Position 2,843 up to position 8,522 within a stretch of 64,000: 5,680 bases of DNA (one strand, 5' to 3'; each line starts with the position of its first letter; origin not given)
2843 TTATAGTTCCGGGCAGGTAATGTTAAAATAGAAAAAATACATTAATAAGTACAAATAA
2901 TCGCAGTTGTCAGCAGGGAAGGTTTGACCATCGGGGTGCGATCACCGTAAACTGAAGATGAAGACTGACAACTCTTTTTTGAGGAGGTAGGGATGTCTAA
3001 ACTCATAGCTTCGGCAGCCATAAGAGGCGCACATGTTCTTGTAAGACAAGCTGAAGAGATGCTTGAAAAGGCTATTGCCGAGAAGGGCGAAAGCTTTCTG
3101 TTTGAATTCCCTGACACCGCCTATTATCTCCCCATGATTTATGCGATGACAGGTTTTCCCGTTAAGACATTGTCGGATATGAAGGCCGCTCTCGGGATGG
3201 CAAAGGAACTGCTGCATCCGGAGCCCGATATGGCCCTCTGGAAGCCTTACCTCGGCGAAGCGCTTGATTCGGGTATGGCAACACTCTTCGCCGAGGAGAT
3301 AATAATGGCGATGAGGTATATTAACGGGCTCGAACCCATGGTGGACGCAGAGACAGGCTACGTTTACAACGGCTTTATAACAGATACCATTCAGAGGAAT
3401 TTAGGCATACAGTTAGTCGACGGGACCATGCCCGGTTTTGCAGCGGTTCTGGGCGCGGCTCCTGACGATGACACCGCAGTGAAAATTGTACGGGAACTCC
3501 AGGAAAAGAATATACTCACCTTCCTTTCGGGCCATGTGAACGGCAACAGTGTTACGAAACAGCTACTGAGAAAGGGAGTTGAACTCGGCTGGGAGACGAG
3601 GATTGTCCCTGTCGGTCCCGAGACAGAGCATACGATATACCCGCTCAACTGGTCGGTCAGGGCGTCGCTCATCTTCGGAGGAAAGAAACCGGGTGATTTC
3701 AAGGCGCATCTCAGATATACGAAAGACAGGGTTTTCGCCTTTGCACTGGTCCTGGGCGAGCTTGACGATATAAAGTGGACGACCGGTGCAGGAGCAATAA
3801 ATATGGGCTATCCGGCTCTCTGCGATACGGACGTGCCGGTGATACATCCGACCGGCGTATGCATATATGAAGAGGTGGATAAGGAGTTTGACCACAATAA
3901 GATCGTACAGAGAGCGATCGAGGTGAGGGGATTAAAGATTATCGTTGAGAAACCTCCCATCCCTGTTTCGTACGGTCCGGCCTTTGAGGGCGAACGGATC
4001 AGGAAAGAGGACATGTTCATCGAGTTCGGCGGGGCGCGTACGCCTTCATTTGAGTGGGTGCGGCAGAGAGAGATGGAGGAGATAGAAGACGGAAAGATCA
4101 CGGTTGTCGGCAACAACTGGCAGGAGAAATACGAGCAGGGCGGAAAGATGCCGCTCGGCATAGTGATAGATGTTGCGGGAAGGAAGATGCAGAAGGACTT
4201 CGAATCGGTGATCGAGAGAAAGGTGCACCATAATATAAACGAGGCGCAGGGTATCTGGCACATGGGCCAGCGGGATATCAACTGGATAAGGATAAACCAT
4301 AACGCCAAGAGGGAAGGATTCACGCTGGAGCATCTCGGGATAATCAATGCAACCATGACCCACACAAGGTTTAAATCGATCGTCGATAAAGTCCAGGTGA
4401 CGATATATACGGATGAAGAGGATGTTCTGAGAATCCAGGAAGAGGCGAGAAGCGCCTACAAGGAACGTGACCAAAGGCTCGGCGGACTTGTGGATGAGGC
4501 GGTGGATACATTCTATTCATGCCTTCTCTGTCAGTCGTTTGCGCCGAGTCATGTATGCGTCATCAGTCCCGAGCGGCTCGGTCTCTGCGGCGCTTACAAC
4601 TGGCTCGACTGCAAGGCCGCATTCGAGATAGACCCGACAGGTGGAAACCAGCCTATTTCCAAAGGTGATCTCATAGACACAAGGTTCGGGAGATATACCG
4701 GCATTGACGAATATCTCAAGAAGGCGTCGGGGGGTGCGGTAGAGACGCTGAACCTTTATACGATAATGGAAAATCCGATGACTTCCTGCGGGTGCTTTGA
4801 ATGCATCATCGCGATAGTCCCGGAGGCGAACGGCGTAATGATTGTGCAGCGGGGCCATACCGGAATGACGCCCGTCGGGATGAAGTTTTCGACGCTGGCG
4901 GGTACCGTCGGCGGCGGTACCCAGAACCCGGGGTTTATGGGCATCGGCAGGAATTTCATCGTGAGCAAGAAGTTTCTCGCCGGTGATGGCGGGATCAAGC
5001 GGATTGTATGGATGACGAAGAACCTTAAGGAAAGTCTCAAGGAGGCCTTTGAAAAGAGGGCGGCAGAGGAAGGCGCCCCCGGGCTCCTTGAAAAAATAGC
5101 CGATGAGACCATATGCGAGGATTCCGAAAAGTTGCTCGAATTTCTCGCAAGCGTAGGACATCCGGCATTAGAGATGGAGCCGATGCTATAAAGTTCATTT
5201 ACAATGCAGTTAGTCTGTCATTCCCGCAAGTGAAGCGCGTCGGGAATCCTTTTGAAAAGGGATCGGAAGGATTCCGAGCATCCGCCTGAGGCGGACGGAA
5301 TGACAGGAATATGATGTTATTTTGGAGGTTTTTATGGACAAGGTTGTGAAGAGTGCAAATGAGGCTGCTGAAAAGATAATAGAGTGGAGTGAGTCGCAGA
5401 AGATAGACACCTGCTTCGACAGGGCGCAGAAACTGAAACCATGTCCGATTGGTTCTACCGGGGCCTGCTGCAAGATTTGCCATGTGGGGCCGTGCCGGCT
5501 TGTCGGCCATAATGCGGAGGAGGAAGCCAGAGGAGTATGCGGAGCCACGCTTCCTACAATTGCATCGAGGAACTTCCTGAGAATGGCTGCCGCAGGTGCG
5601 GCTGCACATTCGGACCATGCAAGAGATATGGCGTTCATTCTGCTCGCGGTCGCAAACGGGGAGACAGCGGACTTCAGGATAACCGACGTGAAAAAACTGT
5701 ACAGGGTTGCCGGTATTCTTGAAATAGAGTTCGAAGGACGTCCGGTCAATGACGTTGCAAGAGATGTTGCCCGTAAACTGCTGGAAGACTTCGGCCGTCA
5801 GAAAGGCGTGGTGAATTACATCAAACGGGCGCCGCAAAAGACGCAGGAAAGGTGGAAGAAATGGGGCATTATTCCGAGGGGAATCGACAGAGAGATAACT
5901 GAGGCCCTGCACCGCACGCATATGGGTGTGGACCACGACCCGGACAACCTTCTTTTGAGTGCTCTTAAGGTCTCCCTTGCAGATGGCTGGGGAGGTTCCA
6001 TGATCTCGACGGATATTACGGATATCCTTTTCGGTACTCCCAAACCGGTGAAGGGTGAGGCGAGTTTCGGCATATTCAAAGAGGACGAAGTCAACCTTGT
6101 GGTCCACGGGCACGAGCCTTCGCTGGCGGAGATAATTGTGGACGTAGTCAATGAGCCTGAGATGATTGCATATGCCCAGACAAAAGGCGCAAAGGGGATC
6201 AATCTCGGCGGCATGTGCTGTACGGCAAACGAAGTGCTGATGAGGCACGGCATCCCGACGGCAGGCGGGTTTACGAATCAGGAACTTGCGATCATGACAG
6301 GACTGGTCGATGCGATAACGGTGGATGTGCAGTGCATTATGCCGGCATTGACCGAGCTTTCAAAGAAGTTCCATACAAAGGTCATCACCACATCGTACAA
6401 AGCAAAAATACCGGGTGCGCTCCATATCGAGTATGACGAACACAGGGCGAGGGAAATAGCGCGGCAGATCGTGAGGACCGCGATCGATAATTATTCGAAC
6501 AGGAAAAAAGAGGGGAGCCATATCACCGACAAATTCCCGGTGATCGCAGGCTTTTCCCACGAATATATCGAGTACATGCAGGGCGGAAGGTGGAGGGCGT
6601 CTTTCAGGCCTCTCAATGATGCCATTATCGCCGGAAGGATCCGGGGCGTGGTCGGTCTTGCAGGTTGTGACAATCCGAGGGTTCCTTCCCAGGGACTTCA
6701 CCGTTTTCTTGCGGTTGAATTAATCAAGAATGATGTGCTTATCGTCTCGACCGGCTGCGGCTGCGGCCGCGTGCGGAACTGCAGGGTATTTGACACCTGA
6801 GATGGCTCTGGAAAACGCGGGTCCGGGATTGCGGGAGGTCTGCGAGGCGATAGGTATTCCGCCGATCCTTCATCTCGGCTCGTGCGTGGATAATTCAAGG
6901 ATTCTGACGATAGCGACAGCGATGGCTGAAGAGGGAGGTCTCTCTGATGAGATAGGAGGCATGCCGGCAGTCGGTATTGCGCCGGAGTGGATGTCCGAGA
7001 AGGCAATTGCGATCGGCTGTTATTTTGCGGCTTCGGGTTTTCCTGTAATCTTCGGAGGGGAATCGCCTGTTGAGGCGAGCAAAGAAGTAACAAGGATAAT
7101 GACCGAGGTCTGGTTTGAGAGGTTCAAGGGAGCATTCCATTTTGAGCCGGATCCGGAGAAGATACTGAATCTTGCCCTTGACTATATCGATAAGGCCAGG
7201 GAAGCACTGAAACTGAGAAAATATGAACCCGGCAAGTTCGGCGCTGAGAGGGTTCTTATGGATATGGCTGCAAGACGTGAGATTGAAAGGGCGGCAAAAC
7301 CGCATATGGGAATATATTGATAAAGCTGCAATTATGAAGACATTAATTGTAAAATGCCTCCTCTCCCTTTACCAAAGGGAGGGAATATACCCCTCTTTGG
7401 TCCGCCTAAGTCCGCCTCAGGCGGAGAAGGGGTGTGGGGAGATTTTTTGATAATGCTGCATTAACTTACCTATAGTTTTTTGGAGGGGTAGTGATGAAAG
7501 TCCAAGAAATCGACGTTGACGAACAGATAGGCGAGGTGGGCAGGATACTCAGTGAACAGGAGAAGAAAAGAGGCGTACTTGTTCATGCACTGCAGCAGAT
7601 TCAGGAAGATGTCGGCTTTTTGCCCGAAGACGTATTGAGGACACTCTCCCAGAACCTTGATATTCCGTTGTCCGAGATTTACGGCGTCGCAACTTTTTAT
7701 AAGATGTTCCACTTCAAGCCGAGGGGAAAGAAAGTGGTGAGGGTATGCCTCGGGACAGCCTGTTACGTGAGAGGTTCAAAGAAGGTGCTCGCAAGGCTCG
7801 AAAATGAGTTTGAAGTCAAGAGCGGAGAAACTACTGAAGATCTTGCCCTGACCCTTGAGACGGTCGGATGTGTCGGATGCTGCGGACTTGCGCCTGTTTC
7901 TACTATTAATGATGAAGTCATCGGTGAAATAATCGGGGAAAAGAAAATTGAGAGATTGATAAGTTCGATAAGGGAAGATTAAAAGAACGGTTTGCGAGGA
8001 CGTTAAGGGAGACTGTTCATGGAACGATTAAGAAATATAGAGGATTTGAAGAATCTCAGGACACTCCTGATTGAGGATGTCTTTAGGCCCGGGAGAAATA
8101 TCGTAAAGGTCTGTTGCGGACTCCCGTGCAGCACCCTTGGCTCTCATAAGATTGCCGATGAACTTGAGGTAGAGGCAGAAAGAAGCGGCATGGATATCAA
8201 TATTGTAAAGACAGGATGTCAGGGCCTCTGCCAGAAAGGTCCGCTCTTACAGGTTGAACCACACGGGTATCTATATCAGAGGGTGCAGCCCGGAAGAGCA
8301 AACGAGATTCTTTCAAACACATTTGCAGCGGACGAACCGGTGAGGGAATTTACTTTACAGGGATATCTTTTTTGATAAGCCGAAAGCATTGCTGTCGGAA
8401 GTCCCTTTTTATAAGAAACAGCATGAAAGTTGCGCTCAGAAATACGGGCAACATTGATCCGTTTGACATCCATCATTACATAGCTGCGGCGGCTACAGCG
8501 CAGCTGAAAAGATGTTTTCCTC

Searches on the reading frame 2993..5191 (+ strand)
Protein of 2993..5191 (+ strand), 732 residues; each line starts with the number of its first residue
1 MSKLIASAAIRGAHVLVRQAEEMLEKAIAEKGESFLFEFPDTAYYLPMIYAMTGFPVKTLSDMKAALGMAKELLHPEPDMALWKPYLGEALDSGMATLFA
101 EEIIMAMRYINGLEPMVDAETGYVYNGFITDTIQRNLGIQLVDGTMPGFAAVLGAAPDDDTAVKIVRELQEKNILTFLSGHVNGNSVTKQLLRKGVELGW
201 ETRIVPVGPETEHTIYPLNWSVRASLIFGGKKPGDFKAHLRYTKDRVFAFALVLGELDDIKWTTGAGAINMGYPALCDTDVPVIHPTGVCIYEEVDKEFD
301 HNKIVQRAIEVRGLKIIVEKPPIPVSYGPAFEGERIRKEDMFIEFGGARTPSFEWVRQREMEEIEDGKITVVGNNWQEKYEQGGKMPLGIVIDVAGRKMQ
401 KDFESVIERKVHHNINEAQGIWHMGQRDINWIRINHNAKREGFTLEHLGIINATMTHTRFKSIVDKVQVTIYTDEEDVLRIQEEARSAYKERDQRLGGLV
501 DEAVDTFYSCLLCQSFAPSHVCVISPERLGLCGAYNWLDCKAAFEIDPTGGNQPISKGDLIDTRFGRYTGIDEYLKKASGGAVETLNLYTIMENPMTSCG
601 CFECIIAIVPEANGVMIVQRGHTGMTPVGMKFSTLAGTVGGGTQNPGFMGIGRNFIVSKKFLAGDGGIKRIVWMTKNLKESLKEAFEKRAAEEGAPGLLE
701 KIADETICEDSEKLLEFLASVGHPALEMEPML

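Call 44: search_protein_families(library=pfam, max_evalue=0.00001, proteins=[window:2993-5188:+])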
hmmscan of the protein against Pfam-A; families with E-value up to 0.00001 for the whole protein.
window:2993-5188:+ (732 aa): 3 families
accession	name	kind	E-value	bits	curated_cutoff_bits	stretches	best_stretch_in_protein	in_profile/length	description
PF19436.4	ACS_CODH_B_C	-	1.3e-121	405.2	25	1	489-732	1-245/245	ACS/CODH beta subunit C-terminal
PF03598.20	CdhC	-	9.7e-63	211.1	24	1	323-478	1-155/155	CO dehydrogenase/acetyl-CoA synthase complex beta subunit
PF18537.6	CODH_A_N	-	2.5e-30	104.8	32.2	1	21-110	1-83/83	Carbon monoxide dehydrogenase subunit alpha N-terminal domain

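Call 60: find_encoding_contigs(protein=window:2993-5191:+, flank=1000, max_places=3)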
Protein window:2993-5191:+ (732 aa): no gene with exactly this product is on record in the collection.

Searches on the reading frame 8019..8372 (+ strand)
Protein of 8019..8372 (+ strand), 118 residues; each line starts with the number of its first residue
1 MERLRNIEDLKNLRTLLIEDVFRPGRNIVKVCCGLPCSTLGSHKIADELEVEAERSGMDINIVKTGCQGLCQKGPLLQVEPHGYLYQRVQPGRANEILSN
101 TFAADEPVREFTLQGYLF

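Call 44: search_protein_families(library=pfam, max_evalue=0.00001, proteins=[window:8019-8372:+])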
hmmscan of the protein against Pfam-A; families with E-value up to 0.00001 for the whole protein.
window:8019-8372:+ (118 aa): 1 family
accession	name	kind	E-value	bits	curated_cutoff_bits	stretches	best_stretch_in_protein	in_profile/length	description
PF01257.25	2Fe-2S_thioredx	-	2.2e-09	37.8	24.8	1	24-100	63-143/145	Thioredoxin-like [2Fe-2S] ferredoxin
